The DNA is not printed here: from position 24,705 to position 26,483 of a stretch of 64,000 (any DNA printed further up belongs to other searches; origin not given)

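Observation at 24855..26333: Single polypeptide fusing an NMN/NaMN adenylyltransferase domain to an NAD kinase domain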

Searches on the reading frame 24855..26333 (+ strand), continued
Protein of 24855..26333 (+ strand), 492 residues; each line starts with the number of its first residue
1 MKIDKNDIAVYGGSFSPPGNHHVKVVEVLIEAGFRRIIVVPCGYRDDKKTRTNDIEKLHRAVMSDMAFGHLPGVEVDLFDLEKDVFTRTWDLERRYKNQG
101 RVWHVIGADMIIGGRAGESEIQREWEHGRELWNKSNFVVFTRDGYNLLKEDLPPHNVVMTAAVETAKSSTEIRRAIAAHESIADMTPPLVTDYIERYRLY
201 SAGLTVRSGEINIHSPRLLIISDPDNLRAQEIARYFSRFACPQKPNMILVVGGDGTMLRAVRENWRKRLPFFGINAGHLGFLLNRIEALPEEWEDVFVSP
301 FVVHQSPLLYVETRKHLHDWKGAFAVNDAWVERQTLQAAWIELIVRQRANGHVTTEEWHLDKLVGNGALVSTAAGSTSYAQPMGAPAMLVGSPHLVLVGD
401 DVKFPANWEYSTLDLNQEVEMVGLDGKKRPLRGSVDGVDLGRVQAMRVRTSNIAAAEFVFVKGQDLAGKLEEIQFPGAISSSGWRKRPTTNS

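Call 47: predict_structure(alignment_id=A1)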
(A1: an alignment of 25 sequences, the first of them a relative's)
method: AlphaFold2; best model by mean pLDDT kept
length: 492 residues; sequences in the alignment: 25
mean_pLDDT: 90.1   pTM: 0.89
mean pLDDT of the five models: 90.1, 89.2, 89.0, 88.5, 88.0
residues with pLDDT >= 90: 364; 70-90: 98; 50-70: 18; < 50: 12
segments of 3 or more residues with pLDDT < 50: 481-492
pLDDT, mean of each block of 10 residues (from residue 1): 90 95 96 96 82 84 97 97 94 96 96 96 95 97 88 96 79 93 95 94 85 95 97 97 97 94 96 88 91 90 94 92 94 96 91 81 94 74 80 87 90 93 95 94 96 95 86 66 40 40
secondary structure, 60 per line:
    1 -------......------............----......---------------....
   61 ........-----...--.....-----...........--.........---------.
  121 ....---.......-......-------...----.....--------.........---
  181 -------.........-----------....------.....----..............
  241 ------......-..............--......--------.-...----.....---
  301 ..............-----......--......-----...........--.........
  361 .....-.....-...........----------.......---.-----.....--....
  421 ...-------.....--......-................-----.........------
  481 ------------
elements in order: E8-13 H20-31 E36-41 H57-68 E74-76 H79-83 H89-99 E102-107 H120-124 H128-134 E136-141 E156-160 H169-177 H188-196 E208-211 E218-222 H227-239 E247-252 H254-267 E270-275 H293-297 E301-314 E320-325 E328-333 E339-349 E352-365 E367-371 H373-383 E394-400 E410-414 E417-423 E431-435 E438-443 E445-460 H466-474

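Call 50: fold_search(model_id=the predicted structure, library=pdb)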
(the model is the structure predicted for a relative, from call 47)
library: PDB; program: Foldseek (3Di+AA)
matches with E <= 10: 1440; with E <= 0.001: 229
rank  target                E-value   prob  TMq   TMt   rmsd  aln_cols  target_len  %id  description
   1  7mh7                  1.2e-17  1.00  0.45  0.73   4.1       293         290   19  crystal structure of NAD kinase from Pseudomonas aeruginosa PAO1 (released 2021-04-21)
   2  5eji                  2.2e-17  1.00  0.43  0.78   3.3       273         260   19  Crystal structure of NAD kinase W78F mutant from Listeria monocytogenes in complex with NADP/Mn++/PPi (released 2016-11-09)
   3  7qvs_B                2.9e-17  1.00  0.44  0.74   3.9       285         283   20  Pseudomonas aeruginosa nicotinamide adenine dinucleotide kinase (NADK) structure in complex with NADP (released 2022-09-14)
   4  9a7w_A                5.9e-17  1.00  0.46  0.82   3.5       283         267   17  Integrative model of NADK2-ACKA by crosslinking MS and deep learning (released 2024-09-18)
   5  7qvs_A                8.4e-17  1.00  0.44  0.72   4.2       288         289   19  Pseudomonas aeruginosa nicotinamide adenine dinucleotide kinase (NADK) structure in complex with NADP (released 2022-09-14)
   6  3v80                  9.5e-17  1.00  0.42  0.76   3.6       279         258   18  Crystal structure of NAD kinase 1 from Listeria monocytogenes in complex with 5'-O-Propargylamino-5'-deoxyadenosine (released 2012-03-14)
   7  3v7w                  1.3e-16  1.00  0.44  0.79   3.2       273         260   19  Crystal structure of NAD kinase 1 from Listeria monocytogenes in complex with 5'-azido-5'-deoxyadenosine (released 2012-03-14)
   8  2i2a                  2.2e-16  1.00  0.44  0.77   3.4       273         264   18  Crystal structure of LmNADK1 from Listeria monocytogenes (released 2007-08-07)
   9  1yt5_A                2.9e-16  1.00  0.42  0.78   3.4       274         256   20  Crystal structure of NAD kinase from Thermotoga maritima (released 2005-04-05)
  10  2q5f                  3.9e-16  1.00  0.42  0.77   3.5       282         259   18  Crystal structure of LMNADK1 from Listeria monocytogenes (released 2007-08-07)
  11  3v7u                  4.1e-16  1.00  0.42  0.75   4.0       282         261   18  Crystal structure of NAD kinase 1 from Listeria monocytogenes in complex with MTA (released 2012-03-14)
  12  5dhp_C                4.4e-16  1.00  0.44  0.78   3.4       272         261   19  Crystal structure of NAD kinase 1 from Listeria monocytogenes in complex with a novel inhibitor (released 2016-09-14)
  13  2i2f                  5.6e-16  1.00  0.43  0.78   3.2       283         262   17  Crystal structure of LmNADK1 (released 2007-08-07)
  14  8b47_B                9.5e-16  1.00  0.44  0.79   3.3       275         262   17  Crystal structure of NAD kinase 1 from Listeria monocytogenes in complex with a cyclic di-adenosine derivative (released 2023-01-11)
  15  8kgc_B                9.5e-16  1.00  0.44  0.68   3.8       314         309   17  Cryo-EM structure of human NADK tetramer (released 2024-08-21)
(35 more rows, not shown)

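Call 62: list_cluster_members(proteins=[P0001, P0012, P0115])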
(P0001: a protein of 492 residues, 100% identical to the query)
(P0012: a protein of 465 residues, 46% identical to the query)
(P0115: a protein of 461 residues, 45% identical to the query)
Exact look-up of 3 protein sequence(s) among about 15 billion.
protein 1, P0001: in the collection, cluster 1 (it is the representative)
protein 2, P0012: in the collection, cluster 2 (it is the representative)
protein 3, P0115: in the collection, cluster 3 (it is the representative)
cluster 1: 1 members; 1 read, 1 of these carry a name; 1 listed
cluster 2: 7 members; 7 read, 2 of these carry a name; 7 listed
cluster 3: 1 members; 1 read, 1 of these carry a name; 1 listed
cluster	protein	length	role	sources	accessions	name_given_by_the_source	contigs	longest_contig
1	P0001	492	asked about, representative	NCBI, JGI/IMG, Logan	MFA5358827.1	MAG: NAD(+)/NADH kinase [Patescibacteria group bacterium] | nicotinic acid mononucleotide adenylyltransferase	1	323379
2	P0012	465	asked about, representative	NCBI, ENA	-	-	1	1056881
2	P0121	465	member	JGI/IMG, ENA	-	NAD+ kinase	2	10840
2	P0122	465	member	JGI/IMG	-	NAD+ kinase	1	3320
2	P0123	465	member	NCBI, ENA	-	-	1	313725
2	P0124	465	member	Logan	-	-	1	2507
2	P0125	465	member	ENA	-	-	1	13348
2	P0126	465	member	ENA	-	-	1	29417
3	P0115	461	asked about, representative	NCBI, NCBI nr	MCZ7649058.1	MAG: NAD(+)/NADH kinase [Planctomycetota bacterium] | NAD(+)/NADH kinase [Planctomycetota bacterium]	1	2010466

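Call 69: search_protein_representatives(protein=window:24855-26333:+)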
Query: 492 residues. Proteins with E-value up to 0.001 (for the whole library): 4470; up to 1e-10: 594; up to 1e-30: 258. The best 150 are listed.
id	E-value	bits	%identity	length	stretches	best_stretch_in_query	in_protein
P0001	0.0e+00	1135.7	100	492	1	1-492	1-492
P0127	4.2e-121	421.4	49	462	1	4-477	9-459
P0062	9.2e-119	413.7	47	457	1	7-476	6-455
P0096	1.3e-116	406.6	46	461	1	6-479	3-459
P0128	7.2e-109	381.0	44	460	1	7-476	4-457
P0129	9.5e-109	380.7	45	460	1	7-478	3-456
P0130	4.1e-107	375.3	46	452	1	27-476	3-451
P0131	5.1e-107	374.9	47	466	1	8-476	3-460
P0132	5.9e-107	374.7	46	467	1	8-474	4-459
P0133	9.5e-107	374.1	46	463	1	8-476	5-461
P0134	2.9e-106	372.5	44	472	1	5-478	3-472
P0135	1.0e-105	370.6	46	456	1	6-469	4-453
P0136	2.6e-105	369.3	44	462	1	7-477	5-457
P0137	8.2e-105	367.7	45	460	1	8-469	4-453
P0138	2.0e-104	366.4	44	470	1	7-487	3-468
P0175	3.2e-87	309.7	40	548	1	7-476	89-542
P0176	2.3e-86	306.8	34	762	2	7-478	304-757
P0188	1.0e-81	291.5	39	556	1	8-476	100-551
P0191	1.1e-80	288.2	40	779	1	7-477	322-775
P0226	9.9e-67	242.1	34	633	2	5-313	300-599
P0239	2.7e-60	220.9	43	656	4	302-480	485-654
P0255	1.1e-51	192.4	43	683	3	275-477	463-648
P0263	2.3e-48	181.5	45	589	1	216-478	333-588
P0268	8.9e-47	176.3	44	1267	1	216-477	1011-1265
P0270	2.2e-46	175.0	43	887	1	214-483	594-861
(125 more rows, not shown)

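Call 70: search_protein_families(library=pfam, proteins=[P0176, P0191, P0226, P0268, P0270, P0263, P0255, P0239, P0175, P0188], max_evalue=0.001)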
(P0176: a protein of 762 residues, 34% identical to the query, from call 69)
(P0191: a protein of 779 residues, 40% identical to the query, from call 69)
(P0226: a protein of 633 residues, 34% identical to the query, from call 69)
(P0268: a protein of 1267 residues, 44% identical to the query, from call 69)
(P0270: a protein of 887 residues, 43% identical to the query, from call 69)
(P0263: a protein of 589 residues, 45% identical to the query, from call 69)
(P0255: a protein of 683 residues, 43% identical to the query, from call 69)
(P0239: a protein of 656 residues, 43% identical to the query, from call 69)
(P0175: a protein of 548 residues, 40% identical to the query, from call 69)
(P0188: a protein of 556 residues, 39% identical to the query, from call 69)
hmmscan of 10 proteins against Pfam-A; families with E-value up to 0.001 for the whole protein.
P0176 (762 aa): 2 families
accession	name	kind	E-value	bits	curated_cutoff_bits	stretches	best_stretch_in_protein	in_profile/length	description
PF01467.32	CTP_transf_like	-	1.5e-16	61.2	21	1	98-262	1-132/133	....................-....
PF01513.26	NAD_kinase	-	2.3e-10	41.3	25.5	1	529-580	65-116/130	ATP-NAD kinase N-terminal domain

P0191 (779 aa): 2 families
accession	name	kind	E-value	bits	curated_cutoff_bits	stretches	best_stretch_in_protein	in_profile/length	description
PF02277.22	DBI_PRT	-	1.6e-33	116.8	22.6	2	6-164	9-168/329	Phosphoribosyltransferase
PF01513.26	NAD_kinase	-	6.8e-09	36.6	25.5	1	543-595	60-112/130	ATP-NAD kinase N-terminal domain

P0226 (633 aa): 2 families
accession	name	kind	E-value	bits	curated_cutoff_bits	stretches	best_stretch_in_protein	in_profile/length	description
PF01467.32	CTP_transf_like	-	1.6e-20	74.1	21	1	98-263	1-133/133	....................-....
PF01513.26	NAD_kinase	-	1.3e-11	45.4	25.5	1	529-576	66-113/130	ATP-NAD kinase N-terminal domain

P0268 (1267 aa): 1 family
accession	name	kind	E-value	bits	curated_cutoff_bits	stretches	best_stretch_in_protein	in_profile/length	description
PF01513.26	NAD_kinase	-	7.2e-05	23.5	25.5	1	1025-1079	56-110/130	ATP-NAD kinase N-terminal domain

P0270 (887 aa): 1 family
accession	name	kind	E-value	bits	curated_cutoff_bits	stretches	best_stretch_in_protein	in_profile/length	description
PF01513.26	NAD_kinase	-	4.3e-05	24.3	25.5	1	617-665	63-111/130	ATP-NAD kinase N-terminal domain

P0263 (589 aa): 1 family
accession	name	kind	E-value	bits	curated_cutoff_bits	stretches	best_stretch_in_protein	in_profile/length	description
PF01513.26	NAD_kinase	-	5.5e-06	27.2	25.5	1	339-401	48-110/130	ATP-NAD kinase N-terminal domain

P0255 (683 aa): 2 families
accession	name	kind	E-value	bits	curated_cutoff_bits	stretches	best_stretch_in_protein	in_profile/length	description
PF01467.32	CTP_transf_like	-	0.00033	21.3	21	1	49-160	1-94/133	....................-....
PF20143.4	NAD_kinase_C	-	0.00073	19.7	23.7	0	520-557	17-53/126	ATP-NAD kinase C-terminal domain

P0239 (656 aa): 1 family
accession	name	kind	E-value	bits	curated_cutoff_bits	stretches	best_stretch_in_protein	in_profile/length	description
PF01513.26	NAD_kinase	-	7.8e-09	36.4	25.5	1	399-437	74-112/130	ATP-NAD kinase N-terminal domain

P0175 (548 aa): 1 family
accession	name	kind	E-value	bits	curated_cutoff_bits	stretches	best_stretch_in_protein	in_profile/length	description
PF01513.26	NAD_kinase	-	1.4e-08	35.6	25.5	1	311-363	60-112/130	ATP-NAD kinase N-terminal domain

P0188 (556 aa): 1 family
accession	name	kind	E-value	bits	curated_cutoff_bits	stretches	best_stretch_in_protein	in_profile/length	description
PF01513.26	NAD_kinase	-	4.1e-11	43.7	25.5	1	326-373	66-113/130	ATP-NAD kinase N-terminal domain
